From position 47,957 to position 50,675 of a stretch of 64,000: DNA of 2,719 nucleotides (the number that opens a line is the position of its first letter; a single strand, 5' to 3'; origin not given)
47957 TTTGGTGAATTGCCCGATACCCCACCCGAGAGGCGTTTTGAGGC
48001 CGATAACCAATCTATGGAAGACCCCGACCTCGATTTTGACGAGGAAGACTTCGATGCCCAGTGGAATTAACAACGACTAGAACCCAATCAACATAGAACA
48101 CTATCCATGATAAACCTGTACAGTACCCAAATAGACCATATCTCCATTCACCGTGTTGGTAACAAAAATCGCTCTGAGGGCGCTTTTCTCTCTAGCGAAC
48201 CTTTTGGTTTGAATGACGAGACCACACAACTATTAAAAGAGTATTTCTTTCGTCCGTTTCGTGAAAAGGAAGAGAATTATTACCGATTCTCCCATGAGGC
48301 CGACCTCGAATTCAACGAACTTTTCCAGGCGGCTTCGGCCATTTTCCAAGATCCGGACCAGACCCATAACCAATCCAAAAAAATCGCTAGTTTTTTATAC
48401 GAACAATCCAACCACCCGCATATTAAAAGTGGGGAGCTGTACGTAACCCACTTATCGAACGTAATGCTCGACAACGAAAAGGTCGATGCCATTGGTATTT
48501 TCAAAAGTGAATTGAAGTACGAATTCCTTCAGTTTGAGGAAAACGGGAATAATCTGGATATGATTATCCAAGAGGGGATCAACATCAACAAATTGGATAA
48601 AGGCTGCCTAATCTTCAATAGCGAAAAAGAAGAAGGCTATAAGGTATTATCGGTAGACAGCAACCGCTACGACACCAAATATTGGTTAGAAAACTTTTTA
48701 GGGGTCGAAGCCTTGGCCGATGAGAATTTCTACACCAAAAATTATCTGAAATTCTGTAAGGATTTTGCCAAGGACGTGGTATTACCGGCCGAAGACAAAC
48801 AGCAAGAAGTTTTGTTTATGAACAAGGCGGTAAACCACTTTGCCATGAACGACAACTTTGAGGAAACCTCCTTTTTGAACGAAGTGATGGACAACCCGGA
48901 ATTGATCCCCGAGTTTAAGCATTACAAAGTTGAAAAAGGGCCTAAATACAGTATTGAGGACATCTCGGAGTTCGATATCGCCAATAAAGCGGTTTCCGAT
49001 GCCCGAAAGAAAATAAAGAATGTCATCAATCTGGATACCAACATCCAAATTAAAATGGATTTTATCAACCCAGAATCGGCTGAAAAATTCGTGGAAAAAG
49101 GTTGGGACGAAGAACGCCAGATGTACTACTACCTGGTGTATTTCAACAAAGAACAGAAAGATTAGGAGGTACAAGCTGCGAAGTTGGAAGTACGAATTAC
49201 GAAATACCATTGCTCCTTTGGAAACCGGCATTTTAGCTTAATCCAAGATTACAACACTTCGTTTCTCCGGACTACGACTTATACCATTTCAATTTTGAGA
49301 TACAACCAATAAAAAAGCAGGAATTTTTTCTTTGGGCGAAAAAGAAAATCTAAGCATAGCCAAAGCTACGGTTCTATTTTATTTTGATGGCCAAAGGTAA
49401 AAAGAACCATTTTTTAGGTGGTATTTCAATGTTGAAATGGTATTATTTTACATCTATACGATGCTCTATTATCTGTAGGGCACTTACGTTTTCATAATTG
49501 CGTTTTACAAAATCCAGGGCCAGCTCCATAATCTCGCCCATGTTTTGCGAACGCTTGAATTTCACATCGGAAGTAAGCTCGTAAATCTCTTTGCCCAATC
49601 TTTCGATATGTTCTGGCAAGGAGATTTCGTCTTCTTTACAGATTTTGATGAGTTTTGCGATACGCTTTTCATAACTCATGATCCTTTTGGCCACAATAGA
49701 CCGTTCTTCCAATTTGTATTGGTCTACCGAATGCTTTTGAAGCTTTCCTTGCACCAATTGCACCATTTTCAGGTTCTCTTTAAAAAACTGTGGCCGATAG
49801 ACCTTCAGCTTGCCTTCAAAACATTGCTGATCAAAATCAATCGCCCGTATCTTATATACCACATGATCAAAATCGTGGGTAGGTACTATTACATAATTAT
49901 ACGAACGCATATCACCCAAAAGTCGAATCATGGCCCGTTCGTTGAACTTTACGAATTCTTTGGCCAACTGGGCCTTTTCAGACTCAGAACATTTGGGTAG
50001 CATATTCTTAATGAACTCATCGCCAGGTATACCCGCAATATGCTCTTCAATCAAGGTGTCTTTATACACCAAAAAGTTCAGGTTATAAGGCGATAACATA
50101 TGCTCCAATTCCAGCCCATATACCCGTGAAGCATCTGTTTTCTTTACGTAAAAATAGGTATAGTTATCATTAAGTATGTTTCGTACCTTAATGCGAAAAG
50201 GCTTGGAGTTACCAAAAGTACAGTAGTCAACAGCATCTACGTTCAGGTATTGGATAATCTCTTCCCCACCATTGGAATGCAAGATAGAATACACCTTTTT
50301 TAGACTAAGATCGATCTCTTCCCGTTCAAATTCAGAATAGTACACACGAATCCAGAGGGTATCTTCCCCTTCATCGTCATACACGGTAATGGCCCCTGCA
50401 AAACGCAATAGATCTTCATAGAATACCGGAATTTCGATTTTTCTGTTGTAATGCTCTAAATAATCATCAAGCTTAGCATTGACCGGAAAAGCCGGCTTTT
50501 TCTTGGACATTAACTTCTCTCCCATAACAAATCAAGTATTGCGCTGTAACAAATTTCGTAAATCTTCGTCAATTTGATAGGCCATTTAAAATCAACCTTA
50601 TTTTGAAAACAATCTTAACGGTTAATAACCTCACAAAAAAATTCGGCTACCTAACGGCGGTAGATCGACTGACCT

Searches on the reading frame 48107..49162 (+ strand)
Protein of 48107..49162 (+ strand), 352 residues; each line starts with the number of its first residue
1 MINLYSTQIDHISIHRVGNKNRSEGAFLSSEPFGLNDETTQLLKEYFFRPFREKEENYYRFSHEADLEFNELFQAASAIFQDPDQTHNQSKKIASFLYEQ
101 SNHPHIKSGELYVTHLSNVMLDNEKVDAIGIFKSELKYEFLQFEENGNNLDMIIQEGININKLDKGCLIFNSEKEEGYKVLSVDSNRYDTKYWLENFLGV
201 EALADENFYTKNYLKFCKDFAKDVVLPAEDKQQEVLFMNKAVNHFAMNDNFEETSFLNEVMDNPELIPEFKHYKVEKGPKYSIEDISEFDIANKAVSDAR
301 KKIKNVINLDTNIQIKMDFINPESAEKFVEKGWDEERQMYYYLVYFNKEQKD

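Call 21: search_protein_families(library=pfam, proteins=[window:48107-49162:+])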
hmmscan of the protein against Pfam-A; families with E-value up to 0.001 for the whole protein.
window:48107-49162:+ (352 aa): 1 family
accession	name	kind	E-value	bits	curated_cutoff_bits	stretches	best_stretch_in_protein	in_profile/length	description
PF04245.18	NA37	-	7.5e-58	196.9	24.6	1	14-338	2-323/325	37-kD nucleoid-associated bacterial protein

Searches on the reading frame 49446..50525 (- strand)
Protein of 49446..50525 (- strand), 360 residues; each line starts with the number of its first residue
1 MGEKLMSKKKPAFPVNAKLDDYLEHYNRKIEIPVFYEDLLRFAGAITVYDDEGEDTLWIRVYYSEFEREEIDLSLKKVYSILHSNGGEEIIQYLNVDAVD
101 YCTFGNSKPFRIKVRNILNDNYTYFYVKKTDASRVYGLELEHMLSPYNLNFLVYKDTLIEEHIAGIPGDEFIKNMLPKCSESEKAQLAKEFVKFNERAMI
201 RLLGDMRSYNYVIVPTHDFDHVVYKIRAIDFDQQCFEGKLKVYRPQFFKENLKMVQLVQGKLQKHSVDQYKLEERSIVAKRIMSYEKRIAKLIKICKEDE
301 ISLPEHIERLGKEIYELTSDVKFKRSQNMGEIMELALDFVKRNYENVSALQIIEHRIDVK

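Call 21: search_protein_families(library=pfam, proteins=[window:49446-50525:-])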
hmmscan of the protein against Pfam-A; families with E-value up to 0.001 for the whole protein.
window:49446-50525:- (360 aa): 0 families

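Call 28: find_homologous_proteins(query=window:49446-50525:-)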
Query window:49446-50525:- (360 aa): 8000 proteins with E <= 0.001 among 8000 candidates; the best 120 are listed.
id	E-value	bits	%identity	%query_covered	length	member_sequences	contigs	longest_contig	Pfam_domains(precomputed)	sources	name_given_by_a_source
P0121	2.1e-233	792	99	100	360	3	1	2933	-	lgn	-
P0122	1.7e-199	680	85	99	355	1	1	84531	-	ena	-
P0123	4.1e-195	666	82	99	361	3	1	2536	-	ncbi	ncbi:MAG: hypothetical protein AAF361_13150 [Bacteroidota bacterium]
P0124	4.4e-195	666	83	99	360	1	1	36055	-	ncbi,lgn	-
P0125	7.7e-195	665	83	99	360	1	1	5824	-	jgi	jgi:hypothetical protein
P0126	1.7e-194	664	82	99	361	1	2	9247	-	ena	-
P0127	2.5e-194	663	82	99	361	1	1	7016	-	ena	-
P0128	5.4e-194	662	83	99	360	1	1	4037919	-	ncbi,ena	-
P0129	7.5e-194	662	82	99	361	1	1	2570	-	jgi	-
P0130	1.6e-193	661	82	99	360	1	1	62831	-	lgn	-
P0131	3.8e-193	660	81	100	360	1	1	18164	-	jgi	-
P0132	4.6e-193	659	82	99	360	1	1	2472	-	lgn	-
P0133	4.9e-193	659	81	99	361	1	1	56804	-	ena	-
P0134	1.1e-192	658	82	99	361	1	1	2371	-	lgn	-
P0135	1.5e-192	658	82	99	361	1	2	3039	-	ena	-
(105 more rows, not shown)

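Call 29: find_encoding_contigs(protein=P0121, flank=3000, max_places=4)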
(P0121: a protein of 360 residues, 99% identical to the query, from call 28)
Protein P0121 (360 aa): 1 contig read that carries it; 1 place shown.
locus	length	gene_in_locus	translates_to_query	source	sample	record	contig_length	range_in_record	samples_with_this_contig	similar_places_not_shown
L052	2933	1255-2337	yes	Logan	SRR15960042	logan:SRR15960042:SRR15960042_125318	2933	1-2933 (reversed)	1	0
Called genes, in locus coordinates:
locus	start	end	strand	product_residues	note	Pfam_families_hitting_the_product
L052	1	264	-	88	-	?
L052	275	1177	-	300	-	PF00005:ABC_tran, PF13304:AAA_21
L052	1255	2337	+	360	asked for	-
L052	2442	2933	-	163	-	?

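Call 30: find_encoding_contigs(protein=P0122, flank=2500, max_places=2)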
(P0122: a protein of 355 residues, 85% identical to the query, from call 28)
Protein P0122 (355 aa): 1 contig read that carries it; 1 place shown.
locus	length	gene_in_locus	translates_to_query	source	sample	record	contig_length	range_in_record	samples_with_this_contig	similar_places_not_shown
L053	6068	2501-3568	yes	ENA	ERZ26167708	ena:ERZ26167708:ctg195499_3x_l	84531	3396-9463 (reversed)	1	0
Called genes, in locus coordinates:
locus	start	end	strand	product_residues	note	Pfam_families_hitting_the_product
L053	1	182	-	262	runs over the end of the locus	PF17757:UvrB_inter, PF27431:UvrB_3rd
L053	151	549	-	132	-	PF04851:ResIII, PF00270:DEAD (weak)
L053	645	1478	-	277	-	PF12730:ABC2_membrane_4 (weak), PF12679:ABC2_membrane_2, PF12698:ABC2_membrane_3 (weak), PF10920:DUF2705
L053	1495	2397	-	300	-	PF00005:ABC_tran, PF13304:AAA_21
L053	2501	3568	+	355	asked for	-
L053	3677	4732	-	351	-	PF04245:NA37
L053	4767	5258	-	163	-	PF07929:PRiA4_ORF3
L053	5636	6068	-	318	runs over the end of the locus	PF02628:COX15-CtaA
